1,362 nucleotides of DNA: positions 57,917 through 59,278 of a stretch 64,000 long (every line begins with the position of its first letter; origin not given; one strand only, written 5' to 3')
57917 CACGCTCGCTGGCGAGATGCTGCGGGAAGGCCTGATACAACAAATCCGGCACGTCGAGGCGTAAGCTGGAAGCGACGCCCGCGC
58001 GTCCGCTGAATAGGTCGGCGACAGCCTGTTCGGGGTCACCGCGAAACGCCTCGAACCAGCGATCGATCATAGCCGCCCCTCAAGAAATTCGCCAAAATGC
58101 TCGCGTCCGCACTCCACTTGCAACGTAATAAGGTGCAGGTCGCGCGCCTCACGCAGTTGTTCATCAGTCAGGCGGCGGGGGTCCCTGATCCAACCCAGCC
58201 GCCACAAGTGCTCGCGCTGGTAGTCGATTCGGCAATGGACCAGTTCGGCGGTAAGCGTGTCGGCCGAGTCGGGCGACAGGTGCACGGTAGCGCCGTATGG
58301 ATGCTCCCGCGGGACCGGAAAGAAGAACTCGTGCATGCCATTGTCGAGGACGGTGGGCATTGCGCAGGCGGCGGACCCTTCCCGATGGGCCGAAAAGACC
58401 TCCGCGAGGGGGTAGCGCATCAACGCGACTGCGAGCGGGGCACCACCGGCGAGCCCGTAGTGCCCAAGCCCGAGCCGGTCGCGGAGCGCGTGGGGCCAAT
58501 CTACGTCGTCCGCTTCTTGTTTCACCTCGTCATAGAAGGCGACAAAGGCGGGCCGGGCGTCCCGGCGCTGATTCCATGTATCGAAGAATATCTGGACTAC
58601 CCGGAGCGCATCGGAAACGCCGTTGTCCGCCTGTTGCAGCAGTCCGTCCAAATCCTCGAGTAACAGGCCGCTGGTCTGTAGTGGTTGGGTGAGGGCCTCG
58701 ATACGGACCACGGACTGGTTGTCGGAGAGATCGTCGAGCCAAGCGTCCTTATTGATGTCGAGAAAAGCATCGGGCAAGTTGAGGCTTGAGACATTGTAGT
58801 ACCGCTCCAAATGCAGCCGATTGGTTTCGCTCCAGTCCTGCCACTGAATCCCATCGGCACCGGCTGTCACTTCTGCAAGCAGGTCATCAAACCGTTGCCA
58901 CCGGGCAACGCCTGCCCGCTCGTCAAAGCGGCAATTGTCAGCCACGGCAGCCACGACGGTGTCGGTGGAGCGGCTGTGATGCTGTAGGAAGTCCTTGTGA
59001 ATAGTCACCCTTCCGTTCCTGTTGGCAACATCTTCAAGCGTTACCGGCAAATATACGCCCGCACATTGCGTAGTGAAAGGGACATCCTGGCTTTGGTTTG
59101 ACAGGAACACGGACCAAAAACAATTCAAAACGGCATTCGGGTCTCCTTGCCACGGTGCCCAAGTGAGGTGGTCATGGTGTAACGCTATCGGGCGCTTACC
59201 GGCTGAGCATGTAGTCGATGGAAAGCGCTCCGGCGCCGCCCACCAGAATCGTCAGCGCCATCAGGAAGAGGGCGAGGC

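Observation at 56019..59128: Translationally coupled two-gene operon of unknown function (353 aa, then 683-aa TPR protein): best candidate for an undescribed system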

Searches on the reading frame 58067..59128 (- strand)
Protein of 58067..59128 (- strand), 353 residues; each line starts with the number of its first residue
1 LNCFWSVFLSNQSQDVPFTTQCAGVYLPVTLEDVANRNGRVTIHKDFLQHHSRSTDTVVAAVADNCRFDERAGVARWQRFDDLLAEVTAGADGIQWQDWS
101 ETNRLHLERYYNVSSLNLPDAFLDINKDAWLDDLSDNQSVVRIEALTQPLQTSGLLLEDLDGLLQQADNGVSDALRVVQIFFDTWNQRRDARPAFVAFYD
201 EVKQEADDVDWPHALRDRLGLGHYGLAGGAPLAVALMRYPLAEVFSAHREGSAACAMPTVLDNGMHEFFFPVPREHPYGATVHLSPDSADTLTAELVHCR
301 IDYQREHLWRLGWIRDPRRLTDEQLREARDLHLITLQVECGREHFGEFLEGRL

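Call 3: search_protein_families(library=pfam, proteins=[window:58067-59128:-], max_evalue=0.1)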
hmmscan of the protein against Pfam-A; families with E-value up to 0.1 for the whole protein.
window:58067-59128:- (353 aa): 0 families

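Call 4: search_protein_families(library=padloc, proteins=[window:58067-59128:-], max_evalue=0.1)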
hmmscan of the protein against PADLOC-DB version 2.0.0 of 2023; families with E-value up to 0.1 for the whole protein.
window:58067-59128:- (353 aa): 0 families

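Call 5: search_protein_families(library=ncbifam, proteins=[window:58067-59128:-], max_evalue=0.1)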
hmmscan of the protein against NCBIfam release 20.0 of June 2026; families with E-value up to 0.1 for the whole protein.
window:58067-59128:- (353 aa): 0 families

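Call 6: find_homologous_proteins(query=window:58067-59128:-)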
Query window:58067-59128:- (353 aa): 342 proteins with E <= 0.001 among 7827 candidates; the best 120 are listed.
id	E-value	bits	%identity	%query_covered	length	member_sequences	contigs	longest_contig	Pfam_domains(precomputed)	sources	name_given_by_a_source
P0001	8.7e-196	668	93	89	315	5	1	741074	-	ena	-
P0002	1.3e-183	628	87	88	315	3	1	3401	-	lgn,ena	-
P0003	1.4e-180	618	85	89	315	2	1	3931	-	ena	-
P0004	4.7e-179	613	85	88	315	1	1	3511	-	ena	-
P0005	3.1e-148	512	73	88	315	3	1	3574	-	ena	-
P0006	1.2e-145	503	70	88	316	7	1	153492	-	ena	-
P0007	7.6e-144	498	70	88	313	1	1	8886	-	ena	-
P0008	1.8e-143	496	70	88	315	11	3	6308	-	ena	-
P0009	2.2e-143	496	71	88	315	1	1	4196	-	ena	-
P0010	7.3e-143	494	70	88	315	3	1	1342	-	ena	-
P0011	1.3e-142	493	71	88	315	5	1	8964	-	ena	-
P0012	3.7e-142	492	71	88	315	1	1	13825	-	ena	-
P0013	5.8e-142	491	70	88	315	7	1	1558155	-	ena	-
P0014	6.5e-142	491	71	88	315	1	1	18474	-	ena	-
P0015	1.6e-141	490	70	88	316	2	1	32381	-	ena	-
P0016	4.0e-141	489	70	88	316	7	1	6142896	-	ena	-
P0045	3.7e-137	476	68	88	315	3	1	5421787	-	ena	-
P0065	1.3e-134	467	68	88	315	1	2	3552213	-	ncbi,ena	-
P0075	2.3e-133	463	66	89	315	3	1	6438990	-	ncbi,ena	-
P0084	5.8e-131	455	66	89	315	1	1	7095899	-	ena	-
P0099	1.7e-126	440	63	88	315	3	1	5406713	-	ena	-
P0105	9.6e-124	431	59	97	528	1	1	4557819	PF02826.26,PF03807.24,PF07991.19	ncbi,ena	-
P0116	2.5e-119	417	61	88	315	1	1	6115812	-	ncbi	-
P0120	3.2e-116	407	59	89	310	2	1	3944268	-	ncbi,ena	-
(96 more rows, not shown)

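Call 9: find_related_loci(query=window:58067-59011:-, collection=genome_contigs, flank=10000)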
Query window:58067-59011:- (314 aa) in genome_contigs; peptide patterns used: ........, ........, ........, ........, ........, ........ (x = any residue, [..] = any of these).
40 stretches matched a pattern; 4 encode a relative of the query (tblastn E <= 1e-3); 4 distinct loci.
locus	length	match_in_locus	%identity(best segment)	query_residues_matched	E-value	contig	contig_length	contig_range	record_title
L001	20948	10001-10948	86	1-314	0e+0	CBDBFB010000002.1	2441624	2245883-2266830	MAG: uncultured Candidatus Binatia bacterium isolate 1f458a18-970d-4e2d-a946-a0f588cd1ee1 genome assembly, contig: conti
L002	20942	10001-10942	70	2-313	7e-147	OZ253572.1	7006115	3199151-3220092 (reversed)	MAG: Spirochaetia bacterium isolate 72bb51b6-cb5f-447a-8604-6b23f49a98cc genome assembly, chromosome: 1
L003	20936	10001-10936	57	2-314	2e-109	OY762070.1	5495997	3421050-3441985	MAG: Pseudomonadales bacterium isolate ac928a3f-4c2e-4f54-a756-792d58c1f79c genome assembly, chromosome: 1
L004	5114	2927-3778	60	8-290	3e-105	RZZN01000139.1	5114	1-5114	MAG: Gammaproteobacteria bacterium isolate INTA.AUR.070 contig-100_8888, whole genome shotgun sequence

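Call 11: find_encoding_contigs(protein=P0016, flank=10000, max_places=3)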
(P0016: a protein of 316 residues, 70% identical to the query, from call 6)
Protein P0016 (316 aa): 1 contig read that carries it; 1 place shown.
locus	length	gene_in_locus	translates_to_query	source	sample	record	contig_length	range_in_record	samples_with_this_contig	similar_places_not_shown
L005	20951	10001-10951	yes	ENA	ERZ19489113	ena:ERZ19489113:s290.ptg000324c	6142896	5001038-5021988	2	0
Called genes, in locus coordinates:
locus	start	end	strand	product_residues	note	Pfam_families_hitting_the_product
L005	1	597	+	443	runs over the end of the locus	PF00730:HhH-GPD, PF00633:HHH (weak), PF14815:NUDIX_4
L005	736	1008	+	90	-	PF04362:Iron_traffic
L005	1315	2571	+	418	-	PF01571:GCV_T, PF08669:GCV_T_C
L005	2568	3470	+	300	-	PF03328:HpcH_HpaI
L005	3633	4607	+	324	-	PF00487:FA_desaturase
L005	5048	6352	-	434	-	PF13657:Couple_hipA, PF07804:HipA_C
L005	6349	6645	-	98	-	PF24250:HVO_2718 (weak), PF13560:HTH_31, PF01381:HTH_3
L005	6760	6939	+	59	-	PF24001:DUF7317, PF03683:UPF0175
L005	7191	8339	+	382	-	PF13173:AAA_14, PF13635:DUF4143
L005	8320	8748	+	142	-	PF02604:PhdYeFM_antitox (weak), PF03683:UPF0175, PF24001:DUF7317 (weak)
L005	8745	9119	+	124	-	PF11848:DUF3368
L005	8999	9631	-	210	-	PF09347:DUF1989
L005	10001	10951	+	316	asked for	-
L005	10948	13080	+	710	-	-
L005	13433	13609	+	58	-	-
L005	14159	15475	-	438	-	PF12358:DUF3644, PF18740:EC042_2821 (weak)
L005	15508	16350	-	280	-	PF01420:Methylase_S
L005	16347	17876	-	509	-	PF12161:HsdM_N, PF02384:N6_Mtase, PF01170:UPF0020 (faint), PF07669:Eco57I (weak)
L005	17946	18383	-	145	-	PF01850:PIN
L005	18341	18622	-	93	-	PF02604:PhdYeFM_antitox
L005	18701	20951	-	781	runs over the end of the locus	PF04313:HSDR_N (weak), PF13588:HSDR_N_2 (weak), PF00270:DEAD, PF04851:ResIII, PF18766:SWI2_SNF2, PF00271:Helicase_C (weak), PF08463:EcoEI_R_C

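Call 12: find_encoding_contigs(protein=P0105, flank=10000, max_places=3)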
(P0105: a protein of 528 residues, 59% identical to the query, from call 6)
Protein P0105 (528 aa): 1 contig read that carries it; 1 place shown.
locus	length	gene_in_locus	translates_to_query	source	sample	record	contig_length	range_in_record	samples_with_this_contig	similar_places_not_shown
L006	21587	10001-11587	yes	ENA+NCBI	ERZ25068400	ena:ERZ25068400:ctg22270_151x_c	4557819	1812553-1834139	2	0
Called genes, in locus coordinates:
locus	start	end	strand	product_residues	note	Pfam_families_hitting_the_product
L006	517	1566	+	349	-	-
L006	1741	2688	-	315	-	PF00849:PseudoU_synth_2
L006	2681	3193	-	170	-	-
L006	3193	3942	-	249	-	PF01168:Ala_racemase_N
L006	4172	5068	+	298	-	PF01680:SOR_SNZ, PF05690:ThiG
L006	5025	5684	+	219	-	PF01174:SNO, PF07685:GATase_3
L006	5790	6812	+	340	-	PF04116:FA_hydroxylase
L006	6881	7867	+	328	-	PF01073:3Beta_HSD, PF01370:Epimerase, PF04321:RmlD_sub_bind (weak), PF05368:NmrA, PF07993:NAD_binding_4, PF13460:NAD_binding_10, PF16363:GDP_Man_Dehyd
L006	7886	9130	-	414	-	PF00202:Aminotran_3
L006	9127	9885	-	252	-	-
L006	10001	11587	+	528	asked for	PF02826:2-Hacid_dh_C (weak), PF07991:KARI_N, PF03807:F420_oxidored (weak)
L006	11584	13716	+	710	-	PF13428:TPR_14 (faint), PF13432:TPR_16 (faint), PF23914:TPR_CcmH_CycH (faint), PF07719:TPR_2 (faint), PF13431:TPR_17 (faint), PF14559:TPR_19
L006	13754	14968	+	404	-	PF01553:Acyltransferase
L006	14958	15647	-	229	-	PF06071:YchF-GTPase_C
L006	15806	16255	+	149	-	PF22381:Staph_reg_Sar_Rot (weak), PF01047:MarR, PF12802:MarR_2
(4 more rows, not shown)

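Call 14: search_solved_structures(query=A1, max_evalue=10, show_alignments=2)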
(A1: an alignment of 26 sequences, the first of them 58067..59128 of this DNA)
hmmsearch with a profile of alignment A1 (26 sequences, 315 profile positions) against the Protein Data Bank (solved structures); distinct sequences matched with E-value up to 10: 9.
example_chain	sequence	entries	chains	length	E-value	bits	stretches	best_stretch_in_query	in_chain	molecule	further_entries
6w5f_A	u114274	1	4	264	0.026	17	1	65-149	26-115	BSU-2delta mutant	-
6w5e_A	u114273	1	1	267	0.026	17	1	65-149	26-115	BSU-2 beta-lactamase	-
5e2f_A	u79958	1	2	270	0.027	16.9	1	65-149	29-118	Beta-lactamase YbxI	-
6zpj_A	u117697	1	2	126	0.23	13.9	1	101-166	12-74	Leishmania mexicana KKT4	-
3bci_A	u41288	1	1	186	0.3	13.5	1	76-186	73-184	Disulfide bond protein A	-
1pzq_A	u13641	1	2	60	0.41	13.1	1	117-159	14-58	Erythronolide synthase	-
7nhk_g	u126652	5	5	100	0.7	12.3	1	28-104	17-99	30S ribosomal protein S6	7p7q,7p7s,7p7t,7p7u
6o8w_f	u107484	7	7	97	1.3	11.4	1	28-104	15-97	30S ribosomal protein S6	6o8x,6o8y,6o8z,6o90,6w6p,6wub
7p7r_g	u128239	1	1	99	1.3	11.4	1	28-104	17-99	30S ribosomal protein S6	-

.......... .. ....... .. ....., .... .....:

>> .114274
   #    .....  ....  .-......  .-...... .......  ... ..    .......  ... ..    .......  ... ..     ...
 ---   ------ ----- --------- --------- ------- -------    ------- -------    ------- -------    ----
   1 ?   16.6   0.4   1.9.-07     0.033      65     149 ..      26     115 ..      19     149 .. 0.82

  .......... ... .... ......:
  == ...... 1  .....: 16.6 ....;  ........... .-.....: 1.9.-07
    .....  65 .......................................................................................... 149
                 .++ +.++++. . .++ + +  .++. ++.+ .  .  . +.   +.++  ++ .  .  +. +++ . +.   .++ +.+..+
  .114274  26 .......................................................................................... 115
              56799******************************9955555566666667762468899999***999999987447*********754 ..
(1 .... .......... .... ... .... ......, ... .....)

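Call 23: find_encoding_contigs(protein=P0065, flank=10000, max_places=2)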
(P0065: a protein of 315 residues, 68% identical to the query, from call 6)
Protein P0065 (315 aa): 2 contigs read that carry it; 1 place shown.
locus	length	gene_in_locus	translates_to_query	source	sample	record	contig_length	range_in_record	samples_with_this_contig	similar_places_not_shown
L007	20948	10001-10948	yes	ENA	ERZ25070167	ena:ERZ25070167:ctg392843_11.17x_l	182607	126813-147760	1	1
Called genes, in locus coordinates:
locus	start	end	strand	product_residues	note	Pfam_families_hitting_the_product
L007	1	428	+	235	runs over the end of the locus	PF00226:DnaJ (weak)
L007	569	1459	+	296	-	PF00483:NTP_transferase, PF12804:NTP_transf_3 (weak)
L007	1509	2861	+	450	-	PF03721:UDPG_MGDP_dh_N, PF00984:UDPG_MGDP_dh, PF03720:UDPG_MGDP_dh_C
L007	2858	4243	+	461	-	PF02878:PGM_PMM_I, PF02879:PGM_PMM_II, PF02880:PGM_PMM_III, PF00408:PGM_PMM_IV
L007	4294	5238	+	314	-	PF04227:Indigoidine_A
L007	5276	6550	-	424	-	-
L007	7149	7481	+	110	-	PF02617:ClpS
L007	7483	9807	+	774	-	PF02861:Clp_N, PF00004:AAA, PF17871:AAA_lid_9, PF00158:Sigma54_activat (weak), PF00004:AAA, PF07724:AAA_2, PF07728:AAA_5, PF10431:ClpB_D2-small, +7 more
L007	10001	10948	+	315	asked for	-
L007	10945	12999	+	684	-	PF23914:TPR_CcmH_CycH (weak), PF14559:TPR_19 (faint)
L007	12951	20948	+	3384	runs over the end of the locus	-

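Call 24: find_encoding_contigs(protein=P0075, flank=10000, max_places=2)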
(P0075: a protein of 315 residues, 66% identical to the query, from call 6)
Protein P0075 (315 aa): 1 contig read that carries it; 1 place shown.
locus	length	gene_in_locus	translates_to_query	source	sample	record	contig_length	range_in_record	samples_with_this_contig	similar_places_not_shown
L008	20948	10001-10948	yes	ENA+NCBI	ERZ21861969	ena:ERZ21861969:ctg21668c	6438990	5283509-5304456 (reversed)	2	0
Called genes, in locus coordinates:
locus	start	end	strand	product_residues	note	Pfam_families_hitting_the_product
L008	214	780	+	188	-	-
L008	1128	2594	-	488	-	PF08379:Bact_transglu_N, PF01841:Transglut_core, PF04168:Alpha-E (weak)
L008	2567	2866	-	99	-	PF14403:CP_ATPgrasp_2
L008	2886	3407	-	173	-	PF01850:PIN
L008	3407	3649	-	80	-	-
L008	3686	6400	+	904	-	PF12256:TcdB_toxin_midN (faint), PF01839:FG-GAP (faint), PF13517:FG-GAP_3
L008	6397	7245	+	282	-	PF04909:Amidohydro_2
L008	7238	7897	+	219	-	PF23441:SDR (weak), PF00106:adh_short, PF08659:KR, PF13561:adh_short_C2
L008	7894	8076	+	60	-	PF13561:adh_short_C2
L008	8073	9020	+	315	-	PF02737:3HCDH_N, PF00725:3HCDH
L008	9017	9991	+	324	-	PF00389:2-Hacid_dh, PF02826:2-Hacid_dh_C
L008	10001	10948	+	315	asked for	-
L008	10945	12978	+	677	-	PF13428:TPR_14 (faint), PF23914:TPR_CcmH_CycH (faint), PF14559:TPR_19 (weak)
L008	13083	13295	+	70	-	-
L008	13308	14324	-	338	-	PF01408:GFO_IDH_MocA, PF02894:GFO_IDH_MocA_C (weak), PF22725:GFO_IDH_MocA_C3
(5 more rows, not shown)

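Call 25: find_encoding_contigs(protein=P0120, flank=10000, max_places=2)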
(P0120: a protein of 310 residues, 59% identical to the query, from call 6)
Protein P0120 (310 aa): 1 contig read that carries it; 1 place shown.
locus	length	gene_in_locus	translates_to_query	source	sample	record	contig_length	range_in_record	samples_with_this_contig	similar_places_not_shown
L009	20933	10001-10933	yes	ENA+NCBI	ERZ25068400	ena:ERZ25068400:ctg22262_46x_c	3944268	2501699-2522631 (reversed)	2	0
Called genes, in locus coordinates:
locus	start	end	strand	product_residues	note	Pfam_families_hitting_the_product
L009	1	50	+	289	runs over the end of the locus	PF00753:Lactamase_B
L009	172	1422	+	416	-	PF05977:MFS_3, PF07690:MFS_1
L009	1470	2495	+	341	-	PF00814:TsaD, PF22521:HypF_C_2 (weak)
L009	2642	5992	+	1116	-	PF13091:PLDc_2 (weak), PF09565:RE_NgoFVII (weak), PF00176:SNF2-rel_dom (faint), PF00270:DEAD (faint), PF04851:ResIII (faint), PF00271:Helicase_C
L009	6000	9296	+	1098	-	PF25120:DUF7814 (faint), PF20473:MmeI_Mtase (faint), PF07669:Eco57I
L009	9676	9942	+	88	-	-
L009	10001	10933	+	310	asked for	-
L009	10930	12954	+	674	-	PF13428:TPR_14 (faint), PF23914:TPR_CcmH_CycH, PF13431:TPR_17 (faint), PF14559:TPR_19 (weak)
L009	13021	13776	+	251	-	PF05721:PhyH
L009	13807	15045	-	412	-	PF13173:AAA_14, PF13635:DUF4143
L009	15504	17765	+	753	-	PF13231:PMT_2 (weak)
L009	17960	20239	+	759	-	PF13231:PMT_2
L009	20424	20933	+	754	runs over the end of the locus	PF13231:PMT_2 (weak)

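Call 26: predict_structure(alignment_id=A2)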
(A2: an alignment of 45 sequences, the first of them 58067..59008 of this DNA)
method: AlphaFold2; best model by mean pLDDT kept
length: 313 residues; sequences in the alignment: 45
mean_pLDDT: 60.8   pTM: 0.58
mean pLDDT of the five models: 60.8, 59.9, 58.5, 56.6, 55.4
residues with pLDDT >= 90: 37; 70-90: 85; 50-70: 85; < 50: 106
segments of 3 or more residues with pLDDT < 50: 17-21, 70-96, 151-153, 207-260, 299-313
pLDDT, mean of each block of 10 residues (from residue 1): 72 55 53 63 79 74 64 33 36 52 78 87 93 92 72 60 84 76 63 85 53 33 30 27 31 37 82 79 59 53 42 28
secondary structure, 60 per line:
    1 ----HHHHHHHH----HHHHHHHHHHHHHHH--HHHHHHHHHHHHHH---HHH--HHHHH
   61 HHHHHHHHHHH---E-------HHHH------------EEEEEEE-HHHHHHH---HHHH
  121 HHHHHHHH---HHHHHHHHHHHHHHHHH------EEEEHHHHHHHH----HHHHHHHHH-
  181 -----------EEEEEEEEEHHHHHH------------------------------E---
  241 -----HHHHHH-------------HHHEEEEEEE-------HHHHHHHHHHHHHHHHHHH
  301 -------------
elements in order: H5-12 H17-31 H34-47 H56-71 H83-86 E99-105 H107-113 H117-128 H132-148 E155-158 H159-166 H171-179 E192-200 H201-206 H246-251 E268-274 H282-300

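Call 28: search_protein_representatives(alignment_id=A2)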
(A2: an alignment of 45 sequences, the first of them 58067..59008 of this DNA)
Query: 45 sequences, 315 profile positions. Proteins with E-value up to 0.001 (for the whole library): 569; up to 1e-10: 457; up to 1e-30: 183. The best 150 are listed.
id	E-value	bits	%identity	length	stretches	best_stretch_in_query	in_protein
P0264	4.5e-135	466.3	-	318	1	6-314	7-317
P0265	4.3e-128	443.3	-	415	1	3-291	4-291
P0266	4.0e-124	430.3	-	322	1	3-315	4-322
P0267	1.1e-93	330.4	-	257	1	67-314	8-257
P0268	6.3e-93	327.8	-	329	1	18-315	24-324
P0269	1.7e-90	319.8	-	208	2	1-133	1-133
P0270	8.3e-85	301.2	-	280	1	109-314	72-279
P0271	1.4e-78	280.7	-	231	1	97-315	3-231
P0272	4.6e-71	256.0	-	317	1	4-222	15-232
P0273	3.5e-69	249.8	-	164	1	1-156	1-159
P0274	5.5e-66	239.3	-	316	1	7-314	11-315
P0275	5.7e-66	239.3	-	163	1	51-207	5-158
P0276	6.9e-66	239.0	-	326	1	13-311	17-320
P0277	9.6e-66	238.5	-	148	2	130-221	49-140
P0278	2.8e-65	237.0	-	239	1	155-315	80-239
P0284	4.4e-59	216.6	-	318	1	8-311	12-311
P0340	1.1e-42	162.8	-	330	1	5-311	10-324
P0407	5.2e-35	137.6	-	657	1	71-307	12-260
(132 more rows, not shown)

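Call 30: fold_search(model_id=the predicted structure, library=pdb)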
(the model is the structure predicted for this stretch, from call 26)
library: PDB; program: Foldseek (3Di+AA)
matches with E <= 10: 18; with E <= 0.001: 0
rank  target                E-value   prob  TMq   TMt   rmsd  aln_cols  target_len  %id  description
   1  5sxg_A                6.0e+00  0.01  0.05  0.07   8.9        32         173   22  Crystal Structure of the Cancer Genomic DNA Mutator APOBEC3B (released 2017-12-27)
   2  5sxg_B                7.5e+00  0.02  0.05  0.08   8.7        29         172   21  Crystal Structure of the Cancer Genomic DNA Mutator APOBEC3B (released 2017-12-27)
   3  6fkm_B                7.5e+00  0.01  0.09  0.06  10.4        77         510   14  Drosophila Plexin A in complex with Semaphorin 1b (released 2019-02-06)
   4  5cqd_A                7.9e+00  0.01  0.05  0.07   9.4        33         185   21  Crystal Structure of the Cancer Genomic DNA Mutator APOBEC3B (released 2015-10-07)
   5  6nfk                  7.9e+00  0.01  0.05  0.08   8.6        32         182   22  Crystal Structure of the Cancer Genomic DNA Mutator APOBEC3B with loop 7 from APOBEC3G bound to iodide (released 2019-12-25)
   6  4v63_AX               8.4e+00  0.01  0.10  0.10  16.5       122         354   16  Structural basis for translation termination on the 70S ribosome. (released 2014-07-09)
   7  5sxh_A                8.4e+00  0.01  0.05  0.07   8.7        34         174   20  Crystal Structure of the Cancer Genomic DNA Mutator APOBEC3B (released 2017-12-27)
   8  7nbz_B                8.4e+00  0.01  0.07  0.06  16.6       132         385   10  Crystal structure of ligand free open conformation of sulfoquinovosyl binding protein (SQBP) from Agrobacterium tumefa (released 2022-01-19)
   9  5j3v_A                8.4e+00  0.01  0.11  0.05  19.0       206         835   13  Crystal structure of human Karyopherin-beta2 bound to the histone H3 tail (released 2016-09-21)
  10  5cqh                  8.8e+00  0.02  0.05  0.08   9.2        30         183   20  Crystal Structure of the Cancer Genomic DNA Mutator APOBEC3B (released 2015-10-07)
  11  8aly_A                8.8e+00  0.01  0.09  0.10  17.6       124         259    7  Cryo-EM structure of human tankyrase 2 SAM-PARP filament (G1032W mutant) (released 2022-11-16)
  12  4rk2_A                8.8e+00  0.01  0.07  0.06  15.0       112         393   10  Crystal structure of sugar transporter RHE_PF00321 from Rhizobium etli, target EFI-510806, an open conformation (released 2014-11-05)
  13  1q47_B                8.8e+00  0.01  0.05  0.04  17.6        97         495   15  Structure of the Semaphorin 3A Receptor-Binding Module (released 2004-08-03)
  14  5cqd_C                9.3e+00  0.02  0.05  0.08   9.4        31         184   19  Crystal Structure of the Cancer Genomic DNA Mutator APOBEC3B (released 2015-10-07)
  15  2heu_A                9.3e+00  0.01  0.07  0.06  15.9       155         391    9  Atomic resolution structure of apo-form of RafE from Streptococcus pneumoniae (released 2007-06-05)
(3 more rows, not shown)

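Call 31: search_protein_families(library=pfam, alignment_id=A4, max_evalue=0.01)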
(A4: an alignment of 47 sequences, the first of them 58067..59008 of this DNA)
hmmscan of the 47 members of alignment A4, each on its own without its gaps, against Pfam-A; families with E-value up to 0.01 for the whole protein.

A. member 1, window:58067-59008:- (313 aa): 0 families

B. families by the number of members that match (of 47 scanned): 31 families (the first 25 are shown)
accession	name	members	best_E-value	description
PF14559.12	TPR_19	1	1.5e-21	Tetratricopeptide repeat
PF00515.34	TPR_1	1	2.1e-21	Tetratricopeptide repeat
PF13428.12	TPR_14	1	5.6e-21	Tetratricopeptide repeat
PF13424.12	TPR_12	1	1.9e-20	Tetratricopeptide repeat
PF07719.23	TPR_2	1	1.8e-19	Tetratricopeptide repeat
PF13431.12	TPR_17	1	9.8e-19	Tetratricopeptide repeat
PF13432.12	TPR_16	1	1.4e-18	Tetratricopeptide repeat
PF13181.12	TPR_8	1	2.3e-13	Tetratricopeptide repeat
PF13176.12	TPR_7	1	1.4e-11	Tetratricopeptide repeat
PF23914.1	TPR_CcmH_CycH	1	3.4e-11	Cytochrome c-type biogenesis protein H TPR domain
PF13374.12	TPR_10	1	1.6e-10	Tetratricopeptide repeat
PF24575.1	TPR_Slam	1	8.7e-08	Surface lipoprotein assembly modifier, N-terminal TPR repeats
PF13174.12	TPR_6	1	1.1e-07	Tetratricopeptide repeat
PF25058.1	ARM_TT21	1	1e-06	Tetratricopeptide repeat protein 21 ARM repeat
PF13414.12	TPR_11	1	9.8e-06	TPR repeat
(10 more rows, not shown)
